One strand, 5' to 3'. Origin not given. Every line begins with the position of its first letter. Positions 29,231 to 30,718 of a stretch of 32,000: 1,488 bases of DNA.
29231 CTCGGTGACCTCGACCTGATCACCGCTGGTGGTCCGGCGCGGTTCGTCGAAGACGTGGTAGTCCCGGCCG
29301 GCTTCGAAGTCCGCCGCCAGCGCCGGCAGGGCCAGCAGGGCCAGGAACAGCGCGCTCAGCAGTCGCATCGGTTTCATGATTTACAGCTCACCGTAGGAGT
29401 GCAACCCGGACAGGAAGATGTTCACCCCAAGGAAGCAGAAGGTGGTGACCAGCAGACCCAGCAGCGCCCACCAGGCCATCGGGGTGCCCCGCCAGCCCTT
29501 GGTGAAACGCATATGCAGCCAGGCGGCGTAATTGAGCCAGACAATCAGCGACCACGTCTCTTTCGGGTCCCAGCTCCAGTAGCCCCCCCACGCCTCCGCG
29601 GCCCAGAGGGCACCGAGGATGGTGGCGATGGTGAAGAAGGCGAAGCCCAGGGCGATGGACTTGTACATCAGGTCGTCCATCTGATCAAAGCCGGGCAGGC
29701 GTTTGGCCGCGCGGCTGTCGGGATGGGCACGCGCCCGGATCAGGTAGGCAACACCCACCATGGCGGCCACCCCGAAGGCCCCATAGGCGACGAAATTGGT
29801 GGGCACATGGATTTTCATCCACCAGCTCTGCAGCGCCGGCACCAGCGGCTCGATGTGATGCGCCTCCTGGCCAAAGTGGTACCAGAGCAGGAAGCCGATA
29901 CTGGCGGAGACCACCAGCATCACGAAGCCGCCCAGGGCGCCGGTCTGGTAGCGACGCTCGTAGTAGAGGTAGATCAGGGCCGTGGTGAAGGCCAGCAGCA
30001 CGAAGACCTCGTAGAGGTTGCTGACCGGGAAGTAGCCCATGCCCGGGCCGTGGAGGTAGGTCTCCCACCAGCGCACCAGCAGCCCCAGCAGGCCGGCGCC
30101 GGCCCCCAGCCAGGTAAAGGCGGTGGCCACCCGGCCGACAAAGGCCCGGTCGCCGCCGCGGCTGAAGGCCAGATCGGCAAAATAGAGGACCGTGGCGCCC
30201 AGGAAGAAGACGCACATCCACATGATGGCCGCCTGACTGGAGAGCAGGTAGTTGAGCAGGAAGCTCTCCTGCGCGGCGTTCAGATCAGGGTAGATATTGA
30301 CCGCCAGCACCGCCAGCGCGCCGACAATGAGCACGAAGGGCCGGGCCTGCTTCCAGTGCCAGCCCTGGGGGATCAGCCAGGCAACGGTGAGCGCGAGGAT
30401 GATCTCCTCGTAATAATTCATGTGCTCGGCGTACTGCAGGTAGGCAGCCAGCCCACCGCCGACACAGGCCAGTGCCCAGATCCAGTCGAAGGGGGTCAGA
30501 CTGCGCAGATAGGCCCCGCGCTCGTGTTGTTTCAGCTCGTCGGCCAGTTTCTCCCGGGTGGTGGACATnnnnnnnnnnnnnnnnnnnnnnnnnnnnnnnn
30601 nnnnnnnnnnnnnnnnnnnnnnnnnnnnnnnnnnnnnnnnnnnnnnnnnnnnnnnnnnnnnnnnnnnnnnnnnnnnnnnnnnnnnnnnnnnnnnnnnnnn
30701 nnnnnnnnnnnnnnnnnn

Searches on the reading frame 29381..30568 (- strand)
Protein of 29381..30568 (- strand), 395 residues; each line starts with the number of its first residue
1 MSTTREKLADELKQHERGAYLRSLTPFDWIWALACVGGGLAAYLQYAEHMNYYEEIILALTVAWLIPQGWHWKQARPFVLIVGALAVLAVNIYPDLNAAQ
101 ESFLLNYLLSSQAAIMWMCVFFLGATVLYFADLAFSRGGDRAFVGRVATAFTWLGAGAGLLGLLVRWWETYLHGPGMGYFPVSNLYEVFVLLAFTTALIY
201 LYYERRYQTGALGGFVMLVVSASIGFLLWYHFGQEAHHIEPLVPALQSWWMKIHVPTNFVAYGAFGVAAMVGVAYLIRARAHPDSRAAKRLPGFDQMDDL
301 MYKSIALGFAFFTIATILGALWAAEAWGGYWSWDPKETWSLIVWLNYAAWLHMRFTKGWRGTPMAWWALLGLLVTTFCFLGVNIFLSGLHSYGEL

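Call 41: find_encoding_contigs(protein=window:29381-30568:-, flank=10000, max_places=6)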
Protein window:29381-30568:- (395 aa): 3 contigs read that carry it; 1 place shown.
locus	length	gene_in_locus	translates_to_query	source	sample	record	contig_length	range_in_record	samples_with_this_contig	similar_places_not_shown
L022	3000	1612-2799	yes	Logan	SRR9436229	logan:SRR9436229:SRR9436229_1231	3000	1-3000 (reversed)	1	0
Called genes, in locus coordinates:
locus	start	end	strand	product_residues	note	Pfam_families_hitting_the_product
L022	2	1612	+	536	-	?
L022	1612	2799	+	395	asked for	PF01578:Cytochrom_C_asm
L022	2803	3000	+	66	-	?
